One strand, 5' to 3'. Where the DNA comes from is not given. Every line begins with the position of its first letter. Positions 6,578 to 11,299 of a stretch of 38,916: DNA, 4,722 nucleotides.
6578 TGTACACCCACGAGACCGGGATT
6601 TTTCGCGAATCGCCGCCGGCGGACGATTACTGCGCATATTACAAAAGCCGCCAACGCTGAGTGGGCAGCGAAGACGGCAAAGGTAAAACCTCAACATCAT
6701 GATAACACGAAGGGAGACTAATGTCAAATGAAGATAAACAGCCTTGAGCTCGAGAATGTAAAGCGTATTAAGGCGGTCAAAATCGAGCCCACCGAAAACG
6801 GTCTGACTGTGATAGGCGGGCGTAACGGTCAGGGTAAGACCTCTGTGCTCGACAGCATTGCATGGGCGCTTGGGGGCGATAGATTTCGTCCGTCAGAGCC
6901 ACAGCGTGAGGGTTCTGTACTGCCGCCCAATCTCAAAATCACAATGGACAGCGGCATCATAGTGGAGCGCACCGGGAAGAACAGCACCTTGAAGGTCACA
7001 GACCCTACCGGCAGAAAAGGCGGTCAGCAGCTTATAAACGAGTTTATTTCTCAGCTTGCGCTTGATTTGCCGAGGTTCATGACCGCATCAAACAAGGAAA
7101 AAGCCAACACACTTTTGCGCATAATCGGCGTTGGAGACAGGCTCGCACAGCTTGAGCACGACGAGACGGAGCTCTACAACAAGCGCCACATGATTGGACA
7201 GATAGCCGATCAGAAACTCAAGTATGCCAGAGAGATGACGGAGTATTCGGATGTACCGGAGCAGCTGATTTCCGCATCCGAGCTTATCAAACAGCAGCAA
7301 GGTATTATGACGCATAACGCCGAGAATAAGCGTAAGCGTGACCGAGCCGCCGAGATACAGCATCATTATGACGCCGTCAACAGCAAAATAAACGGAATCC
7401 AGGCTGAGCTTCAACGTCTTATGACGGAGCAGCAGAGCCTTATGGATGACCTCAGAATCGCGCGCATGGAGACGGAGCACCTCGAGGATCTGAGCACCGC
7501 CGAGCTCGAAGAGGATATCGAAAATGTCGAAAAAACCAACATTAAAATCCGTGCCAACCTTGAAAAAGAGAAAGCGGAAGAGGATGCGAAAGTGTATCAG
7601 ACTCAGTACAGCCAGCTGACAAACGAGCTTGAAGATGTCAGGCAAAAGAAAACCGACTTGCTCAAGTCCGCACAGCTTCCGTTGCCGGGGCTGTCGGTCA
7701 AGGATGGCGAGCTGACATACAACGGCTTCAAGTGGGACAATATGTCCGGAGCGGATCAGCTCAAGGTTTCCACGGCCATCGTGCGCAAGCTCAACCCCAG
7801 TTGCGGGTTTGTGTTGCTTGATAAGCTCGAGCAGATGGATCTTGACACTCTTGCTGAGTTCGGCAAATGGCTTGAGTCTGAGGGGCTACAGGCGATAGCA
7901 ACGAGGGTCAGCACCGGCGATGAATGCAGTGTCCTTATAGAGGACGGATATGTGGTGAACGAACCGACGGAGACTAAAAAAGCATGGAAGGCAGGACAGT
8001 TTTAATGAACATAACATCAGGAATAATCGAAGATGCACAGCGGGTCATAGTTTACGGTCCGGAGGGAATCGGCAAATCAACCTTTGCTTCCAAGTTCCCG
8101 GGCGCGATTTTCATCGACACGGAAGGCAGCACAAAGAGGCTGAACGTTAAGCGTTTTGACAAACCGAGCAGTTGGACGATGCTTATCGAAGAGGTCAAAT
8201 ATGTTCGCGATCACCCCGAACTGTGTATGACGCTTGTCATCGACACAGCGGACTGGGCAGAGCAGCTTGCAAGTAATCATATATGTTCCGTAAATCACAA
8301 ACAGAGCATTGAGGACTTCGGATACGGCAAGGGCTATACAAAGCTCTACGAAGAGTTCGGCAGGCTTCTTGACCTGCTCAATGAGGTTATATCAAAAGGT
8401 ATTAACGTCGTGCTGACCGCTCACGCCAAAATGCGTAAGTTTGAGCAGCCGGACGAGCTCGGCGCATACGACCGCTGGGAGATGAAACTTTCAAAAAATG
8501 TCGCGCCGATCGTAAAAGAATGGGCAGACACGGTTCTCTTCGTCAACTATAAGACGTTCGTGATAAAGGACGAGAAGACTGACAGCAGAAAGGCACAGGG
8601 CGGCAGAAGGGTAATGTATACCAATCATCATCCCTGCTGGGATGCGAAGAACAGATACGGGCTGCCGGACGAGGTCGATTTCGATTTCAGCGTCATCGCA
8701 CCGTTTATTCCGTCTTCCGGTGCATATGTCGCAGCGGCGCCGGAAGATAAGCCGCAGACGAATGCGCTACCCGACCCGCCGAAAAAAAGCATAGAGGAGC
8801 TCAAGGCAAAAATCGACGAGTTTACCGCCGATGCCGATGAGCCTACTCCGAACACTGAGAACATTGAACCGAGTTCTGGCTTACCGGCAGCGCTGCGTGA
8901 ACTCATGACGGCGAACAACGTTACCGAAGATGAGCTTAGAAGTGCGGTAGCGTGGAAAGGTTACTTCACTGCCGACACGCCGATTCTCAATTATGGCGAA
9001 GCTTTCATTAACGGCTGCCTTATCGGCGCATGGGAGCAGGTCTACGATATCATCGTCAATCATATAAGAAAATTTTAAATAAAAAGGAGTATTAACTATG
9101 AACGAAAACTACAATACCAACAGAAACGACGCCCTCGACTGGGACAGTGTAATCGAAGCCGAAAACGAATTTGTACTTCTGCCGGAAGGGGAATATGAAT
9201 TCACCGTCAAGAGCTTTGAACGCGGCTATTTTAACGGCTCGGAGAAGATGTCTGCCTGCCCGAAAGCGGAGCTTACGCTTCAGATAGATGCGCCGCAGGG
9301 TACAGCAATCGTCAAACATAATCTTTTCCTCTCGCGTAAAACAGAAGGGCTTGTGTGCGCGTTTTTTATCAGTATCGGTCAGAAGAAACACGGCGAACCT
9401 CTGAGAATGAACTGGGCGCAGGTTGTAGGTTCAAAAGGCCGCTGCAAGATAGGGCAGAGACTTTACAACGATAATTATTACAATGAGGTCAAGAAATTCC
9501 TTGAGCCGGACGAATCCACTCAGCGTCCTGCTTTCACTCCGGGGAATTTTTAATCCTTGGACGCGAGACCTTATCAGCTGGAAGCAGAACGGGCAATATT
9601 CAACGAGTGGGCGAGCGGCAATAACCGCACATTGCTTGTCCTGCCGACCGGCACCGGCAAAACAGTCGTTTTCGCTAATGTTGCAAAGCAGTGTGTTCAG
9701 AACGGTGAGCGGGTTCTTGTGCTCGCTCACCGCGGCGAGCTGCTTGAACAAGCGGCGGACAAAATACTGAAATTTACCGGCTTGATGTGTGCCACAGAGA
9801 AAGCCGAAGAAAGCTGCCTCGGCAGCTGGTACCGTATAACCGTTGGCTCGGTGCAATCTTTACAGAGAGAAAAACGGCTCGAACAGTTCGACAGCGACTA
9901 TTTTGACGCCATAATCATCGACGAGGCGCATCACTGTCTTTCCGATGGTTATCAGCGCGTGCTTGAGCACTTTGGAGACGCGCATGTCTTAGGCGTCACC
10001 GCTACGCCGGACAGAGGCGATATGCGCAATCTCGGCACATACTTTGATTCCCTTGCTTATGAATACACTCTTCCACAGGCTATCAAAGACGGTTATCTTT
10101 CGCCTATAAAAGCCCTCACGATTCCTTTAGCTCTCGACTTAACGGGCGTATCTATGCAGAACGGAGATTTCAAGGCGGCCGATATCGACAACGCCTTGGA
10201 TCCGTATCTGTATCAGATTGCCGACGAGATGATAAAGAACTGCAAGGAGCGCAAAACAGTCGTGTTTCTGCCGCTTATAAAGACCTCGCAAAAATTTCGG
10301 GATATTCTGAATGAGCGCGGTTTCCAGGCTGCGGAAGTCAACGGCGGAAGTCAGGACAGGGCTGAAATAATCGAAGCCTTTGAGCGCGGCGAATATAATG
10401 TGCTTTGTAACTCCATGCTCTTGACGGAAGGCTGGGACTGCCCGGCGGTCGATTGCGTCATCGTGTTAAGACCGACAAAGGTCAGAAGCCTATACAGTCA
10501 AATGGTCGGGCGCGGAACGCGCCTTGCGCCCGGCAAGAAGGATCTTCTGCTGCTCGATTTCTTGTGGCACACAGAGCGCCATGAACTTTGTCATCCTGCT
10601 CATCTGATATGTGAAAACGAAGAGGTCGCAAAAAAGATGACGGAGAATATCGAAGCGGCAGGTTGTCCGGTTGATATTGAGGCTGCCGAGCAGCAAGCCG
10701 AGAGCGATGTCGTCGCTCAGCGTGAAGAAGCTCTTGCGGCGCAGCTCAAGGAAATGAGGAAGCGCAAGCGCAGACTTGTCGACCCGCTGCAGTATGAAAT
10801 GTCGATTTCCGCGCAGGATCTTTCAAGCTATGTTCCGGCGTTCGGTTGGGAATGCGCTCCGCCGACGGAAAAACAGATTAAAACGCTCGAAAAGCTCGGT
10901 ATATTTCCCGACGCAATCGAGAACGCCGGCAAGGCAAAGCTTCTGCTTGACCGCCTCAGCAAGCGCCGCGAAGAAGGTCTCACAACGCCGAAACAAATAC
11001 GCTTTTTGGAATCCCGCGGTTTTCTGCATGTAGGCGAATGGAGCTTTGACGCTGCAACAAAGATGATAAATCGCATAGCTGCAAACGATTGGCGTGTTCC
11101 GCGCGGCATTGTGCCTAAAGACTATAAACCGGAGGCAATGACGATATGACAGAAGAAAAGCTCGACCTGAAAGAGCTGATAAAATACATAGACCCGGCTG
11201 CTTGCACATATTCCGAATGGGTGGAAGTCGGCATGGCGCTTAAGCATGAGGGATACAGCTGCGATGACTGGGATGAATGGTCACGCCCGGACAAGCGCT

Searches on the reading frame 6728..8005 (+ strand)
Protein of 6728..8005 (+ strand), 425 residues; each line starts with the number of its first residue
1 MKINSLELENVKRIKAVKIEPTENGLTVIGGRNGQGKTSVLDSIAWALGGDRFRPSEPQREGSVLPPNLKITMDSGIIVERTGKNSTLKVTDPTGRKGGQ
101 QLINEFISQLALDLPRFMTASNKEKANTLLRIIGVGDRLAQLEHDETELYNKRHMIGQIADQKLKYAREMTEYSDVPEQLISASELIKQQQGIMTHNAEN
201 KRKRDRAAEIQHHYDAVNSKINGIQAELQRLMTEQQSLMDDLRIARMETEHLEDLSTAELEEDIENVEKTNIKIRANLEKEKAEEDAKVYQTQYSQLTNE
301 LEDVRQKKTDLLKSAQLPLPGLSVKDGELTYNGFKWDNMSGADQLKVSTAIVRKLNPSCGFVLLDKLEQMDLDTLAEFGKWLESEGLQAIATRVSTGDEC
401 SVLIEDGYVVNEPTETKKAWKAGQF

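Call 14: search_protein_families(library=pfam, proteins=[window:6728-8005:+], max_evalue=0.001)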
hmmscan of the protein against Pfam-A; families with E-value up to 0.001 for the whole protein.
window:6728-8005:+ (425 aa): 3 families
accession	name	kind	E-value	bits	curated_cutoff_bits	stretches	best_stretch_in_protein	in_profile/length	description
PF13476.12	AAA_23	-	8e-12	46.7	27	1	5-306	1-198/201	AAA domain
PF02463.25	SMC_N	-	5.5e-09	36.2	40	1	3-52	2-52/220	RecF/RecN/SMC N terminal domain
PF13175.12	AAA_15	-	6.4e-09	36.3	32.1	1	1-314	1-223/374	AAA ATPase domain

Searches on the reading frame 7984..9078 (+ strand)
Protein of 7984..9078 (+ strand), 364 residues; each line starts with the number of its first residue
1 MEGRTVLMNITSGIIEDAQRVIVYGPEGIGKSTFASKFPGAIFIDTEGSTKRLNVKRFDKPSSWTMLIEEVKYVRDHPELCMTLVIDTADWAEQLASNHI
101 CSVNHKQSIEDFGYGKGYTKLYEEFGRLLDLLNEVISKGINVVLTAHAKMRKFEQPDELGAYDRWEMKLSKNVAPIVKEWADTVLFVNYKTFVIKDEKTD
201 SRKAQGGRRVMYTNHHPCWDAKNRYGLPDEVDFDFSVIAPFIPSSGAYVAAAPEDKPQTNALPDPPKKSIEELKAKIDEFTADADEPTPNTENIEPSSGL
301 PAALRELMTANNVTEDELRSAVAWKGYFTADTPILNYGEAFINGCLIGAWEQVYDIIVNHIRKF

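Call 14: search_protein_families(library=pfam, proteins=[window:7984-9078:+], max_evalue=0.001)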
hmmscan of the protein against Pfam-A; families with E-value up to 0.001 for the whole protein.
window:7984-9078:+ (364 aa): 1 family
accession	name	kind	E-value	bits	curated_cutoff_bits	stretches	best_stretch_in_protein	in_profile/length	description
PF13479.12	AAA_24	-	1.7e-64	217.7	27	1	18-225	2-195/195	AAA domain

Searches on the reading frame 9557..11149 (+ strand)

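Call 14: search_protein_families(library=pfam, proteins=[window:9557-11149:+], max_evalue=0.001)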
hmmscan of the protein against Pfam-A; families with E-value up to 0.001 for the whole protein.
window:9557-11149:+ (530 aa): 6 families
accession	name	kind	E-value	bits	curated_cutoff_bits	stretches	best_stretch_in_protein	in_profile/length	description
PF04851.21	ResIII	-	1.4e-35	123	22.5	1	2-153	3-164/164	Type III restriction enzyme, res subunit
PF00271.37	Helicase_C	-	6.7e-16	59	23.5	1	222-323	6-109/110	Helicase conserved C-terminal domain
PF00270.35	DEAD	-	1.7e-14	54.3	26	1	13-152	6-161/167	DEAD/DEAH box helicase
PF18766.7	SWI2_SNF2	-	1.9e-11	44.5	26.7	1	7-185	2-189/221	SWI2/SNF2 ATPase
PF13604.12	AAA_30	-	5.4e-06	26.7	27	1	18-143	14-118/191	AAA domain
PF13401.12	AAA_22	-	4.6e-05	24.2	27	1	28-138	11-103/130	AAA domain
